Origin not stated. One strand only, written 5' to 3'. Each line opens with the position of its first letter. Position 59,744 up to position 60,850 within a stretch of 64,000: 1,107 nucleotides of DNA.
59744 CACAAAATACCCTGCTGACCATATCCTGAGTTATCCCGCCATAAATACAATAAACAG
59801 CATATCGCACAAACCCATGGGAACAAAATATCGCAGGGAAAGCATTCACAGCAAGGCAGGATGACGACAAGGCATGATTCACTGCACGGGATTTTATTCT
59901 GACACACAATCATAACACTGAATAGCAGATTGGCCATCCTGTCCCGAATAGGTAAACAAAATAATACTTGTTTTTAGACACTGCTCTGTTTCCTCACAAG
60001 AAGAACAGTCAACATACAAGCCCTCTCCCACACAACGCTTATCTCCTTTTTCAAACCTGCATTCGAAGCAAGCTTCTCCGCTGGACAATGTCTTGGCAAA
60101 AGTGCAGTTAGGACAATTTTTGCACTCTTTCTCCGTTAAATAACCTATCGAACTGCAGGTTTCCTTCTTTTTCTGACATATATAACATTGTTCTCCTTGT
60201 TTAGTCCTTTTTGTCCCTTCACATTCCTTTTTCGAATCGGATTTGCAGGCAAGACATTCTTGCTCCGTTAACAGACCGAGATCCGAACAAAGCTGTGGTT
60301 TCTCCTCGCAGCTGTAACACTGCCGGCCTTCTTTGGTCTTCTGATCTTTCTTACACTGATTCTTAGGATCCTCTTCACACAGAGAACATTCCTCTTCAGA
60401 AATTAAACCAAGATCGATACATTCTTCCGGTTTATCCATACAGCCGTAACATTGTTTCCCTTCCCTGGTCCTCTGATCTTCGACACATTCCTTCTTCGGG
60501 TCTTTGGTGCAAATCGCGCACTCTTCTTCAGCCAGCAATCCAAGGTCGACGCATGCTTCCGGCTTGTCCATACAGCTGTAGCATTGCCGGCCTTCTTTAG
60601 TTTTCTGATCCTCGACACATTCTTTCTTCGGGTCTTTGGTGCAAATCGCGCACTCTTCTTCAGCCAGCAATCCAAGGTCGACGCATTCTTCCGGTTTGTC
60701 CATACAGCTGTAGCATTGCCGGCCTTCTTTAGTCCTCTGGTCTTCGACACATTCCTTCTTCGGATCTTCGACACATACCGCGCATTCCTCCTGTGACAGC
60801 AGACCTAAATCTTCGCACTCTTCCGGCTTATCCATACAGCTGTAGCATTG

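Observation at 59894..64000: Window-truncated giant protein built from about 30 copies of a 44-aa acidic Cys6 module (paired CxxC knuckles)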

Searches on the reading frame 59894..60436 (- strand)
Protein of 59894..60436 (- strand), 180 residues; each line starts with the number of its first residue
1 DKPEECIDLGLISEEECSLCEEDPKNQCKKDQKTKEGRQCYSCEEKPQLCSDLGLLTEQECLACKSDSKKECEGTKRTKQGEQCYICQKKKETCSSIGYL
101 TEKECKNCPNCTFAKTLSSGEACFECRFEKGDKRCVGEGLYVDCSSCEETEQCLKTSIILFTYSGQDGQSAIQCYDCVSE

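Call 8: find_related_loci(query=window:59894-60436:-, collection=genome_contigs, flank=10000)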
Query window:59894-60436:- (180 aa) in genome_contigs; peptide patterns used: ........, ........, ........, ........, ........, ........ (x = any residue, [..] = any of these).
23 stretches matched a pattern; 1 encode a relative of the query (tblastn E <= 1e-3); 1 distinct loci.
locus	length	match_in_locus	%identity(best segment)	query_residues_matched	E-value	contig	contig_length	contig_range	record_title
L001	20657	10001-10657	37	1-177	8e-37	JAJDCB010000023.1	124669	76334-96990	MAG: Candidatus Omnitrophota bacterium isolate OFTM390 OFTM390_22, whole genome shotgun sequence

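Call 20: find_homologous_proteins(query=L001:4328-11083:+, max_evalue=0.001)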
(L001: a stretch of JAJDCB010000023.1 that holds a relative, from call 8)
Query L001:4328-11083:+: 2604 candidates shared short words with the query, none scored E <= 0.001.

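Call 44: search_protein_families(library=pfam, proteins=[L001:2133-4295:+], max_evalue=0.001)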
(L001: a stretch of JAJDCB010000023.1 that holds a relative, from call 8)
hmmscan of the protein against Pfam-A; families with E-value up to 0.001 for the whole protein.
L001:2133-4295:+ (720 aa): 12 families
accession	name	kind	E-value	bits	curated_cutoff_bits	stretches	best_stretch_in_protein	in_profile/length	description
PF01436.27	NHL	-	5.9e-53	174.8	20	4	303-329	1-27/28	NHL repeat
PF17170.10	DUF5128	-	1.5e-15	57.6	22.9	1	134-260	54-186/321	6-bladed beta-propeller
PF25021.1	TEN_NHL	-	2.1e-12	47.2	27.1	0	113-147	319-354/357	Teneurin NHL domain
PF08450.18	SGL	-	4.1e-12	46.7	26.3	0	265-482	8-215/246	SMP-30/Gluconolactonase/LRE-like region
PF06739.17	SBBP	-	3.2e-07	30.6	20.5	0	171-186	14-29/38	Beta-propeller repeat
PF10282.15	Lactonase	-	2.7e-05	24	21.7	0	555-629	248-324/344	Lactonase, 7-bladed beta-propeller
PF16288.11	DUF4934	-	3.1e-05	24.4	27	0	403-483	23-100/102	Domain of unknown function (DUF4934)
PF18975.6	DUF5711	-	6.1e-05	22.8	26.3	0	182-254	67-140/344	Family of unknown function (DUF5711)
PF13449.12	Phytase-like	-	8.4e-05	23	27.6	0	452-497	69-114/284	Esterase-like activity of phytase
PF22701.2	Mala_s_1-like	-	0.0001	22.5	27.5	0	178-313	7-139/195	Mal s 1 allergenic protein-like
PF24684.1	Vgb_lyase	-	0.00014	21.2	50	0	173-327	58-204/290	Virginiamycin B lyase family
PF06977.17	SdiA-regulated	-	0.0002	21.1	21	0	357-566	20-238/249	SdiA-regulated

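Call 74: predict_structure(alignment_id=A4)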
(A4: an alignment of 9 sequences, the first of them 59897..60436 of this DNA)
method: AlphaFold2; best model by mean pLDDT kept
length: 180 residues; sequences in the alignment: 9
mean_pLDDT: 85.4   pTM: 0.49
mean pLDDT of the five models: 85.4, 84.1, 83.5, 81.8, 81.5
residues with pLDDT >= 90: 83; 70-90: 80; 50-70: 16; < 50: 1
segments of 3 or more residues with pLDDT < 50: none
pLDDT, mean of each block of 10 residues (from residue 1): 83 93 90 93 92 93 91 92 93 87 81 90 84 81 80 77 55 82
secondary structure, 60 per line:
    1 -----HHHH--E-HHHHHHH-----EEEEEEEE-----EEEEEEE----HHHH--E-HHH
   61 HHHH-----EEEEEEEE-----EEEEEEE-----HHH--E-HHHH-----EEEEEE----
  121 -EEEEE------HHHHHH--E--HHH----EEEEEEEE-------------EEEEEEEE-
elements in order: H6-9 H14-20 E26-33 E39-45 H50-53 H58-64 E70-77 E83-89 H102-105 E111-116 E122-126 H133-138 E151-158 E172-179

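Call 82: search_protein_families(library=pfam, proteins=[L001:4328-11083:+], max_evalue=1)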
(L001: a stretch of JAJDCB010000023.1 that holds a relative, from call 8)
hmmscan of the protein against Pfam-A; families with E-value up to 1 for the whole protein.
L001:4328-11083:+ (2252 aa): 1 family
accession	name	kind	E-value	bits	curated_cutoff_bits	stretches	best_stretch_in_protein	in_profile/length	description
PF24745.1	DUF7693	-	0.75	10.5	27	0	1267-1314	33-79/99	Domain of unknown function (DUF7693)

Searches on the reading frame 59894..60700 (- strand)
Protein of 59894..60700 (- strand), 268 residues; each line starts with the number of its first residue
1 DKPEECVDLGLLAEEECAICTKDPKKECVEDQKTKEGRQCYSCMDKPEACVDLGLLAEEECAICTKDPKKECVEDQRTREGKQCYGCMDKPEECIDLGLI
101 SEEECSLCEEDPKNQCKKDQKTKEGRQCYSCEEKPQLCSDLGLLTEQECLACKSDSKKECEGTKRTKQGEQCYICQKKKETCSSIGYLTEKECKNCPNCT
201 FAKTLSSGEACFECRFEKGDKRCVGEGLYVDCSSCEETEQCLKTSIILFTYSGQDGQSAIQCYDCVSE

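Call 4: search_protein_families(library=pfam, proteins=[window:59894-60700:-], max_evalue=10)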
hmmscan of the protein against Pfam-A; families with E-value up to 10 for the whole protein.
window:59894-60700:- (268 aa): 0 families

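Call 7: search_protein_families(library=ncbifam, proteins=[window:59894-60700:-], max_evalue=10)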
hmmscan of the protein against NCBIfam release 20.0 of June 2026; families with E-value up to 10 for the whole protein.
window:59894-60700:- (268 aa): 0 families
